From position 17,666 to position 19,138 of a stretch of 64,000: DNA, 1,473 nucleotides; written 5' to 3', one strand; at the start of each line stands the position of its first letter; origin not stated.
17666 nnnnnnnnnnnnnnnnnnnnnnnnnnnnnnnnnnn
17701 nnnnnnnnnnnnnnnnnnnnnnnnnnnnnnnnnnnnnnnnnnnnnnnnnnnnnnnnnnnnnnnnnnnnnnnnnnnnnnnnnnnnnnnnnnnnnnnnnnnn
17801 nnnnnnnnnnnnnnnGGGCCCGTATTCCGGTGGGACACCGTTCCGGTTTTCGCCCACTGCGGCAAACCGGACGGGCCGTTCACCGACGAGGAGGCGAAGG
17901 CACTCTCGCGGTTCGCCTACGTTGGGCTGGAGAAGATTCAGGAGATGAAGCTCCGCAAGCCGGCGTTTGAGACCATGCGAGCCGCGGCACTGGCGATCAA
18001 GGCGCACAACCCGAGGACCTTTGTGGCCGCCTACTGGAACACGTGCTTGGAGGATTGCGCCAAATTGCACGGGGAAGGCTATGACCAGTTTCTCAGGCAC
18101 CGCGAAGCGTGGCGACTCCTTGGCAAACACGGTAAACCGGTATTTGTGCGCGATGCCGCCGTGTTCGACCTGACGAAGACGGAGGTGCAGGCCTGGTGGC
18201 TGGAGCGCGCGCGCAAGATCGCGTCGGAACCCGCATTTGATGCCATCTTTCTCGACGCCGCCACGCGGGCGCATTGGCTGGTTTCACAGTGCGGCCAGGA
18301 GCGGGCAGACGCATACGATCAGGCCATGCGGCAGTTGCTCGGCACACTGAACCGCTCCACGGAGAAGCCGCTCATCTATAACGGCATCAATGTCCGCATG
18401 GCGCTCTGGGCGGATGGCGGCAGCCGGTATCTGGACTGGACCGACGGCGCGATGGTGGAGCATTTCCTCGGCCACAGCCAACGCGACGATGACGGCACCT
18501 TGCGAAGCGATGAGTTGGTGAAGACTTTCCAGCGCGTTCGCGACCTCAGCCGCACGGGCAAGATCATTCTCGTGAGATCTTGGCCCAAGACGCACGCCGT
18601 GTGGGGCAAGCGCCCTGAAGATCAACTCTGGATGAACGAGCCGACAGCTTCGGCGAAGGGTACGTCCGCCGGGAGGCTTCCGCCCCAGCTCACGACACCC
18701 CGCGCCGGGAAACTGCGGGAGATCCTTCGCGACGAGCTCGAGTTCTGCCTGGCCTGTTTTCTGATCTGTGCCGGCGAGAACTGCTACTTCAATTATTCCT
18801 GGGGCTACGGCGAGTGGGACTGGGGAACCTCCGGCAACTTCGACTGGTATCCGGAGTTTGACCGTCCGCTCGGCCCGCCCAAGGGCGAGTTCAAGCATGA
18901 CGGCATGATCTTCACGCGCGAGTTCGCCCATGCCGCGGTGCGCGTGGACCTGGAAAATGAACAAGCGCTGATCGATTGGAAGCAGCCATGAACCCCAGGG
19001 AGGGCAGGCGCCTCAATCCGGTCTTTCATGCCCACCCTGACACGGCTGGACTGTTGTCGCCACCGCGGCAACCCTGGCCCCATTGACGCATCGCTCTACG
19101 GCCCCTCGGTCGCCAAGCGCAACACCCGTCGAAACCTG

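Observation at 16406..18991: Sulfatase fused to a C-terminal glycoside-hydrolase-like domain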

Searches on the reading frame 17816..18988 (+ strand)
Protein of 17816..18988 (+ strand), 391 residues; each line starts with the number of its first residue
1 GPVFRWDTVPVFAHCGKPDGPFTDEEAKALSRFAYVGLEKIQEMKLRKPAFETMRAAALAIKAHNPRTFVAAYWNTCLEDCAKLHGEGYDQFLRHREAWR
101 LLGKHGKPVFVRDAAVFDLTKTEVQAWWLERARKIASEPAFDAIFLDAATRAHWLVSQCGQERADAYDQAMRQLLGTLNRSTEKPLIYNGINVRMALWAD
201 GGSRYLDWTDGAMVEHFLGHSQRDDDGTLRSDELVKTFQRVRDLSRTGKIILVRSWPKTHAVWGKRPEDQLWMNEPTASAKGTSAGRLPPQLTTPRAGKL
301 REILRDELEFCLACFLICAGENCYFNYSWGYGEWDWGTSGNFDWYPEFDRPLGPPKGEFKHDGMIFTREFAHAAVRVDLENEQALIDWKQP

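Call 7: find_homologous_proteins(query=window:17816-18988:+, max_evalue=0.001)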
Query window:17816-18988:+ (391 aa): 50 proteins with E <= 0.001 among 8000 candidates.
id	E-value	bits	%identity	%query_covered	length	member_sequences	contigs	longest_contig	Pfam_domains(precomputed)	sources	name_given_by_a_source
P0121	3.1e-237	806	86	100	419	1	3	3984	PF14885.13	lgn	-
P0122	6.3e-237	805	87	100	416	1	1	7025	PF14885.13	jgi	-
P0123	3.0e-168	578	64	99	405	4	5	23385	PF14885.13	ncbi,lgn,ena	-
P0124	3.7e-79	285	40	99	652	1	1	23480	PF14885.13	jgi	-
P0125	7.0e-64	235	38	99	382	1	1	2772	PF14885.13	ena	-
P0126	7.3e-64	234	35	99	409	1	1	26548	PF14885.13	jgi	-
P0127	2.2e-57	213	34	99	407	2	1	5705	PF14885.13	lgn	-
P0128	4.2e-57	212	36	99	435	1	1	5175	PF14885.13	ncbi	-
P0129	9.9e-54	201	35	99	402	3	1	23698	PF14885.13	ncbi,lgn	-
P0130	2.5e-48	183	32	99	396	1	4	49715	PF14885.13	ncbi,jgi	ncbi:MAG: putative glycoside hydrolase [Planctomycetota bacterium]|jgi:hypothetical protein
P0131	7.0e-48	182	32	99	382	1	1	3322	PF14885.13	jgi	-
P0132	1.1e-47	181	33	99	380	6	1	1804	PF14885.13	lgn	-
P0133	2.7e-47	180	32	99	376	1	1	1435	PF14885.13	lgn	-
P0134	1.5e-46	177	32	99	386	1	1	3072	PF14885.13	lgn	-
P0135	4.1e-46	176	32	99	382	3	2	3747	PF14885.13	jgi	-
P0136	4.4e-46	176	32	99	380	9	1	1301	PF14885.13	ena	-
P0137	5.3e-46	176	32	99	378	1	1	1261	PF14885.13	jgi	jgi:hypothetical protein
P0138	1.3e-45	174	32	99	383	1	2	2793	PF14885.13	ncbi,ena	-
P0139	2.3e-45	173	32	99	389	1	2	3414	PF14885.13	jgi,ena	-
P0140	3.9e-45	173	33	99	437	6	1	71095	PF14885.13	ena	-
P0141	6.9e-45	172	33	99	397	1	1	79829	PF14885.13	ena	-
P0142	1.0e-44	171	32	99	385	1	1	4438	PF14885.13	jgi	jgi:hypothetical protein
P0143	1.3e-44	171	31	99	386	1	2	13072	PF14885.13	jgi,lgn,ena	-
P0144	4.8e-44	169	32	99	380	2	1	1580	PF14885.13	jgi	-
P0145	2.1e-43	167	33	99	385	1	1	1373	PF14885.13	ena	-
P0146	3.3e-43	166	32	99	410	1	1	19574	PF14885.13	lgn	-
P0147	4.3e-43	166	35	99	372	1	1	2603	PF14885.13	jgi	-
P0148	4.4e-43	166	32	99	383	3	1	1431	PF14885.13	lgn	-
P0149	3.7e-42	163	31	99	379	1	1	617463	PF14885.13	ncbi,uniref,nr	ncbi:hypothetical protein Q31b_39590 [Novipirellula aureliae]|uniref:Glycoside-hydrolase family GH11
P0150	4.6e-42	163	32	99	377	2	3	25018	PF14885.13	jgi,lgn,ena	-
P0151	7.8e-39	152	31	99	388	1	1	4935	PF14885.13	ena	-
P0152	8.8e-38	149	31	91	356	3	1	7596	PF14885.13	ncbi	ncbi:MAG: putative glycoside hydrolase [Planctomycetota bacterium]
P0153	7.9e-37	145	31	99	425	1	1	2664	PF14885.13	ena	-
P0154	1.3e-36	145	33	99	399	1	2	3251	PF14885.13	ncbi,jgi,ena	jgi:hypothetical protein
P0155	3.8e-36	143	30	99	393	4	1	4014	PF14885.13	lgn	-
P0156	8.5e-35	139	29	99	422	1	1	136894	PF14885.13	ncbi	ncbi:MAG: hypothetical protein SynsKO_06220 [Synoicihabitans sp.]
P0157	1.5e-34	138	30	99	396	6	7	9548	PF14885.13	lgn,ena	-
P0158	2.5e-33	134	28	99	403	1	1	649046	PF14885.13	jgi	jgi:hypothetical protein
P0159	2.6e-32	130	32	98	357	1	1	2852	PF14885.13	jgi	jgi:hypothetical protein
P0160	2.8e-30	124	29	99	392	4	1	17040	PF14885.13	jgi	-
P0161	6.1e-26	110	27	100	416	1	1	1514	PF14885.13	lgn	-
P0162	1.7e-20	92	28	99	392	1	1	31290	PF14885.13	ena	-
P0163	1.8e-20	92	26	99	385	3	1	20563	PF14885.13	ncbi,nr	ncbi:putative glycoside hydrolase family 15 protein [bacterium]|nr:putative glycoside hydrolase fami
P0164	2.1e-20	91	27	99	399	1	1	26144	PF14885.13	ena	-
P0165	6.1e-17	80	25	99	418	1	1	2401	PF14885.13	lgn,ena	-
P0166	1.2e-16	79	26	99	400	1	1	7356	PF14885.13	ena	-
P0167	1.3e-16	79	24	99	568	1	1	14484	PF14885.13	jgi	jgi:hypothetical protein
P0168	3.8e-15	74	24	99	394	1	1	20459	PF14885.13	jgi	jgi:hypothetical protein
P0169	5.6e-15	73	27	99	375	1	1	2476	PF14885.13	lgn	-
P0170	1.4e-7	49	24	98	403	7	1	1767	PF14885.13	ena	-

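Call 10: find_encoding_contigs(protein=P0122, flank=7000, max_places=4)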
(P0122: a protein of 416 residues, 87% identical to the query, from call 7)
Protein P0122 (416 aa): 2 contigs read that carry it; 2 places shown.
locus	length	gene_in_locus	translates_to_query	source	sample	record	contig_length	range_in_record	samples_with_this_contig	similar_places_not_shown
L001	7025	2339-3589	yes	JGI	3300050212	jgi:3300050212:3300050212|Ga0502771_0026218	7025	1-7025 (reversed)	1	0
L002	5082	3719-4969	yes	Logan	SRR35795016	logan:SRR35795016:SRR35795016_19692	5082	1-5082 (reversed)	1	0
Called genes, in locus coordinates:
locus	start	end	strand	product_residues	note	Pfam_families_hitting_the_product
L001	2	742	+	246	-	?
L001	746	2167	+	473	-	PF07394:DUF1501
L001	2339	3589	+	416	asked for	PF14885:GHL15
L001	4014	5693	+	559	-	PF00370:FGGY_N, PF02782:FGGY_C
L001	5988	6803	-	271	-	PF08448:PAS_4, PF13188:PAS_8 (faint), PF00165:HTH_AraC (weak), PF12833:HTH_18, PF00165:HTH_AraC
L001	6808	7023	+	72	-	?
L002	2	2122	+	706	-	?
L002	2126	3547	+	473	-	PF07394:DUF1501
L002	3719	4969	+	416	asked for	PF14885:GHL15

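Call 11: find_encoding_contigs(protein=P0121, flank=5000, max_places=4)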
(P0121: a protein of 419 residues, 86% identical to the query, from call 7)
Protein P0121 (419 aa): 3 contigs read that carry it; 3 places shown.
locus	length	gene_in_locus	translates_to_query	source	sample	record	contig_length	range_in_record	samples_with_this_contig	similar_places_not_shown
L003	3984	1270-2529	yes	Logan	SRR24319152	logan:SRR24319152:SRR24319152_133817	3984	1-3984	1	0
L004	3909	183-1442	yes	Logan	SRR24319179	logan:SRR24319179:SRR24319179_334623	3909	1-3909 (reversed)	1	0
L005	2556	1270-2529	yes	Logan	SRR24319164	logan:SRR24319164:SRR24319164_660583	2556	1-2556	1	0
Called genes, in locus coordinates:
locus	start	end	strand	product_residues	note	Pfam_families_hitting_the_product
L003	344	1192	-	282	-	PF14525:AraC_binding_2 (faint), PF12833:HTH_18, PF00165:HTH_AraC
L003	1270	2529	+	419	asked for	PF14885:GHL15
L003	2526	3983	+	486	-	?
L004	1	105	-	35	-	?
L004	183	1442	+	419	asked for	PF14885:GHL15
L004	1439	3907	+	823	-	?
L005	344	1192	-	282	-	PF14525:AraC_binding_2 (faint), PF12833:HTH_18, PF00165:HTH_AraC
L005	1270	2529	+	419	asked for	PF14885:GHL15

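Call 21: search_solved_structures(query=A1, max_evalue=10)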
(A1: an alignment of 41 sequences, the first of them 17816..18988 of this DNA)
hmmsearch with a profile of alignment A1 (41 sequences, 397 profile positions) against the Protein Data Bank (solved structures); distinct sequences matched with E-value up to 10: 26.
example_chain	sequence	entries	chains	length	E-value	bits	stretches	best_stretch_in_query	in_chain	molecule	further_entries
8rg3_A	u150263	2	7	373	1.9e-164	550.7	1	32-390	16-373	Glycoside-hydrolase family GH114 TIM-barrel domain-containing protein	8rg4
8rg5_A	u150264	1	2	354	2.6e-163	547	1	36-390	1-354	Glycoside-hydrolase family GH114 TIM-barrel domain-containing protein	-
9nhf_A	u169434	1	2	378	2.7e-151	507.4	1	30-390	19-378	Glycosyl hydrolase-like family 15 (GHL15) protein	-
9jom_A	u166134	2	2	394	1.1e-142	479.1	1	27-390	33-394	Glycoside-hydrolase family GH114 TIM-barrel domain-containing protein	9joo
9f9v_A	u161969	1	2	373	2.2e-137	461.6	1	36-390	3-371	Putative secreted protein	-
9jos_A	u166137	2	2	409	3.2e-122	411.7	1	33-390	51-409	Glycoside-hydrolase family GH114 TIM-barrel domain-containing protein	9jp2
9jp3_A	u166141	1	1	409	2e-120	405.8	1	33-390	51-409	Glycoside-hydrolase family GH114 TIM-barrel domain-containing protein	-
8ya6_A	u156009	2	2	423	5.9e-115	387.8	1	32-391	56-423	endo-1,3-fucanase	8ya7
9jof_A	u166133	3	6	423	1.3e-93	317.5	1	29-390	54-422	endo-1.3-fucanase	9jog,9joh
9joc_A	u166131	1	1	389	1.6e-93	317.2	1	30-390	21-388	endo-1.3-fucanase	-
5oq2_A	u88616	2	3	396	0.00029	23.3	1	116-231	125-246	Cwp19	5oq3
4gkl_A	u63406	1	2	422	0.0006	22.3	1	112-181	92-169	Alpha-amylase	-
8cb1_A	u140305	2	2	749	0.037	16.3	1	132-184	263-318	Lysosomal alpha-glucosidase (70 kDa)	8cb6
5nn3_A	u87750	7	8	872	0.045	16.1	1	132-184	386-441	Lysosomal alpha-glucosidase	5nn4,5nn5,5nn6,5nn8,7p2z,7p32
5kzw_A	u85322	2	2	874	0.045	16.1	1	132-184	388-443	Lysosomal alpha-glucosidase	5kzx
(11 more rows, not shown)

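Call 23: find_related_loci(query=window:17816-18988:+, collection=genome_contigs, flank=10000)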
Query window:17816-18988:+ (391 aa) in genome_contigs; peptide patterns used: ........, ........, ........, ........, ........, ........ (x = any residue, [..] = any of these).
93 stretches matched a pattern, but none encodes a relative of the query by tblastn (E <= 1e-3).

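Call 34: predict_structure(alignment_id=A1)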
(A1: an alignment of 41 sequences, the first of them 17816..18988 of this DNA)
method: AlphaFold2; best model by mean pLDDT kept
length: 391 residues; sequences in the alignment: 41
mean_pLDDT: 88.4   pTM: 0.90
mean pLDDT of the five models: 88.4, 88.4, 88.1, 87.9, 87.9
residues with pLDDT >= 90: 272; 70-90: 70; 50-70: 28; < 50: 21
segments of 3 or more residues with pLDDT < 50: 271-283, 285-292
pLDDT, mean of each block of 10 residues (from residue 1): 93 94 96 96 88 96 98 89 72 91 95 91 95 95 96 93 97 98 96 82 95 93 88 95 96 91 56 44 45 67 92 98 94 67 93 97 98 98 95 59
secondary structure, 60 per line:
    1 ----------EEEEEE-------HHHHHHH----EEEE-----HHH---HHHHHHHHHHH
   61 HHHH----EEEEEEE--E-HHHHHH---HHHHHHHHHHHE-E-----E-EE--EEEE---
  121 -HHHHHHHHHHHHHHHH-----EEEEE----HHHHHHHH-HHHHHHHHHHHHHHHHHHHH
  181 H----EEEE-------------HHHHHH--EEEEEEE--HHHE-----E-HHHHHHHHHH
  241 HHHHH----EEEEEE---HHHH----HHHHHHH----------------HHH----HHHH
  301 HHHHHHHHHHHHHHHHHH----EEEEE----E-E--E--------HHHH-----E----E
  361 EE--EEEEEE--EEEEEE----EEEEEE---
elements in order: E11-16 H24-30 E35-38 H50-64 E69-75 H80-85 H89-99 E114-117 H122-137 E143-147 H152-159 H161-181 E186-189 H203-208 E211-217 H231-245 E250-255 H259-262 H267-273 H297-318 E323-327 H346-349 E360-362 E365-370 E373-378 E383-388

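Call 36: search_solved_structures(query=window:17816-18988:+, max_evalue=1e-10, show_alignments=3)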
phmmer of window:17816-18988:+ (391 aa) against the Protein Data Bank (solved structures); distinct sequences matched with E-value up to 1e-10: 10.
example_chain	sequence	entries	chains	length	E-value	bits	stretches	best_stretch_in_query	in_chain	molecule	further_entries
8rg5_A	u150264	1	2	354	1.2e-50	176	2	299-389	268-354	Glycoside-hydrolase family GH114 TIM-barrel domain-containing protein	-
8rg3_A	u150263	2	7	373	1.5e-50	175.6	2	299-389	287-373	Glycoside-hydrolase family GH114 TIM-barrel domain-containing protein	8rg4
9f9v_A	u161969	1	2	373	5e-44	154.2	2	2-266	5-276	Putative secreted protein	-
9nhf_A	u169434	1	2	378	3.9e-43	151.3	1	2-389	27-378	Glycosyl hydrolase-like family 15 (GHL15) protein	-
9jom_A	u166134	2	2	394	4.5e-39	137.9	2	2-262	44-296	Glycoside-hydrolase family GH114 TIM-barrel domain-containing protein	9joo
9joc_A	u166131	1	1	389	1.4e-26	96.7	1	2-252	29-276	endo-1.3-fucanase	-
9jof_A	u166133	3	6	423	2e-26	96.2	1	2-252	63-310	endo-1.3-fucanase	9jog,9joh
8ya6_A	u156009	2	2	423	3.6e-23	85.5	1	295-390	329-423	endo-1,3-fucanase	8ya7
9jos_A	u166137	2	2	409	4.4e-19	72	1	303-389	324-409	Glycoside-hydrolase family GH114 TIM-barrel domain-containing protein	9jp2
9jp3_A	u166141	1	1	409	5.3e-18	68.5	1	303-389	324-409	Glycoside-hydrolase family GH114 TIM-barrel domain-containing protein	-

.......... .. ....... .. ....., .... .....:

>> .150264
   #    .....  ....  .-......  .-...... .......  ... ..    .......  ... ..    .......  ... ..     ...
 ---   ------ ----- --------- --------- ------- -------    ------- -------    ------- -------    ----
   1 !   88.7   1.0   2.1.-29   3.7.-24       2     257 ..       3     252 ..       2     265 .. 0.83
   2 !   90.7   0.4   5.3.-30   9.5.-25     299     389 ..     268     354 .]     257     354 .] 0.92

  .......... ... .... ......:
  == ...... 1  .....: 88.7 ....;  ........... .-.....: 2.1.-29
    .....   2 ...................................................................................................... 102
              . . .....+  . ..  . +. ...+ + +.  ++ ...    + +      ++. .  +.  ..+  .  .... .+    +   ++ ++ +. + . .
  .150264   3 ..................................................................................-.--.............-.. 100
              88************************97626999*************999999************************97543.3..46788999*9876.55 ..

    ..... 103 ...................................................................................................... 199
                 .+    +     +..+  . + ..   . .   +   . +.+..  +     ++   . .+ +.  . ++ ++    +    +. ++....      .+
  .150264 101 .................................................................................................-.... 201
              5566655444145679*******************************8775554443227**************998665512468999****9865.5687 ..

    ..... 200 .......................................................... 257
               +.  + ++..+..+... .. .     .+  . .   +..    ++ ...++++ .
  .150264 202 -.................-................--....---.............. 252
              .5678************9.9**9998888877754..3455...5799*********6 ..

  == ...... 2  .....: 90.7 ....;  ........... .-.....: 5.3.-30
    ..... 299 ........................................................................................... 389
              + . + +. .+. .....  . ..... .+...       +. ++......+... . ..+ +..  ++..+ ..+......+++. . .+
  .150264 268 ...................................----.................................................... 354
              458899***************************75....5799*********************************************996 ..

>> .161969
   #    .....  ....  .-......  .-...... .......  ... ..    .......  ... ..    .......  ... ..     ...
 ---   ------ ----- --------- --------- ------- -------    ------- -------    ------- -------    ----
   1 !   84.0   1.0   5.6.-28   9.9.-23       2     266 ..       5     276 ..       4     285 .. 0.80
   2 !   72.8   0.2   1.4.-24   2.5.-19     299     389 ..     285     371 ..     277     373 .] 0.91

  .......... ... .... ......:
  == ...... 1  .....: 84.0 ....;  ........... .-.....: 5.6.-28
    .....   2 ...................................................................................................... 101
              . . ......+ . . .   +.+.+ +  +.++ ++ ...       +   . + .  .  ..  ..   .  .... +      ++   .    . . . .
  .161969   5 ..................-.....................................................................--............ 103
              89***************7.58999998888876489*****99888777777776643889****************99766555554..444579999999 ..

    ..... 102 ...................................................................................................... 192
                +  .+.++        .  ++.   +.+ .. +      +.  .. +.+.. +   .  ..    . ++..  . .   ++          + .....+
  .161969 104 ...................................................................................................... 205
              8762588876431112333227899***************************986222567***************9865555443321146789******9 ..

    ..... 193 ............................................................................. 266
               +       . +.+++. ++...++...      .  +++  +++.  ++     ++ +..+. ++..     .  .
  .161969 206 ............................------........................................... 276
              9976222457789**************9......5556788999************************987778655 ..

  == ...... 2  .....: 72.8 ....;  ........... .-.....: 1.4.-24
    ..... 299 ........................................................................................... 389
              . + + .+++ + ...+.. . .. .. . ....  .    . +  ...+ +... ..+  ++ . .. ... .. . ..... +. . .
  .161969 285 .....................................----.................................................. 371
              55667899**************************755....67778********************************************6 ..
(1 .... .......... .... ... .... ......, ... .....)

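Call 37: fold_search(model_id=the predicted structure, library=pdb)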
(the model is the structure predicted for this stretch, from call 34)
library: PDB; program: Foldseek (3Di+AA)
matches with E <= 10: 1523; with E <= 0.001: 214
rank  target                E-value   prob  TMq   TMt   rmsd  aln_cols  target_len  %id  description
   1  8rg5_A                5.4e-33  1.00  0.80  0.88   3.4       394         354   30  Crystal structure of PbFucA from Planctomycetes bacterium K23_9 in P 4 21 2 (released 2025-01-01)
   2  8rg3_B                8.1e-33  1.00  0.81  0.89   3.2       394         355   30  Crystal structure of PbFucA from Planctomycetes bacterium K23_9 in P 1 21 1 (released 2025-01-01)
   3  8rg3_A                3.1e-32  1.00  0.81  0.88   3.3       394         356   30  Crystal structure of PbFucA from Planctomycetes bacterium K23_9 in P 1 21 1 (released 2025-01-01)
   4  9nhf_A                5.6e-32  1.00  0.80  0.88   3.2       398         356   27  The structure of a family 168 glycoside hydrolase from the marine bacterium Muricauda eckloniae. (released 2025-06-11)
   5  8rg5_B                9.0e-32  1.00  0.79  0.88   3.4       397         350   29  Crystal structure of PbFucA from Planctomycetes bacterium K23_9 in P 4 21 2 (released 2025-01-01)
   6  9f9v_A                4.9e-31  1.00  0.79  0.86   3.4       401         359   29  Crystal structure of 892_05174 from Planctomycetota strain 892 (released 2025-01-08)
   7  9joo_A                9.4e-31  1.00  0.80  0.87   3.5       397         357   27  COMPLEX STRUCTURE OF ENDO-1,3-FUCANASE (FUN168E) WITH FUCOTETRAOSES (released 2024-11-27)
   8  9f9v_B                1.7e-30  1.00  0.80  0.86   3.4       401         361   29  Crystal structure of 892_05174 from Planctomycetota strain 892 (released 2025-01-08)
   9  9jom                  2.3e-30  1.00  0.80  0.88   3.1       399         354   27  STRUCTURE OF ENDO-1,3-FUCANASE FUN168E FROM GH168 FAMILY (released 2024-11-27)
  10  9jog_A                5.2e-30  1.00  0.80  0.84   4.6       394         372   24  COMPLEX STRUCTURE OF ENDO-1,3-FUCANASE (FUN168D) WITH FUCOTETRAOSE FROM HOLOTHURIA TUBULOSA (released 2024-11-27)
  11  9jof_A                6.9e-30  1.00  0.81  0.85   4.0       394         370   24  COMPLEX STRUCTURE OF ENDO-1,3-FUCANASE (FUN168D) FROM GH168 FAMILY WITH FUCOTRIOSE (released 2024-11-27)
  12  9joc                  6.8e-29  1.00  0.77  0.82   7.2       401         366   24  CRYSTAL STRUCTURE OF ENDO-1,3-FUCANASE (FUN168D) FROM GH168 FAMILY (released 2024-11-27)
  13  8ya6                  1.5e-27  1.00  0.76  0.80   3.9       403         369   22  endo-1,3-fucanase Fun168A (released 2024-02-28)
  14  8ya7_A                9.4e-27  1.00  0.75  0.79   5.4       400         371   24  endo-1,3-fucanase Fun168A,complex with fucotetraose (released 2024-02-28)
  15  9jos                  4.5e-25  1.00  0.75  0.82   3.4       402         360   23  STRUCTURE OF ENDO-1,3-FUCANASE FROM GH168 FAMILY (released 2024-11-27)
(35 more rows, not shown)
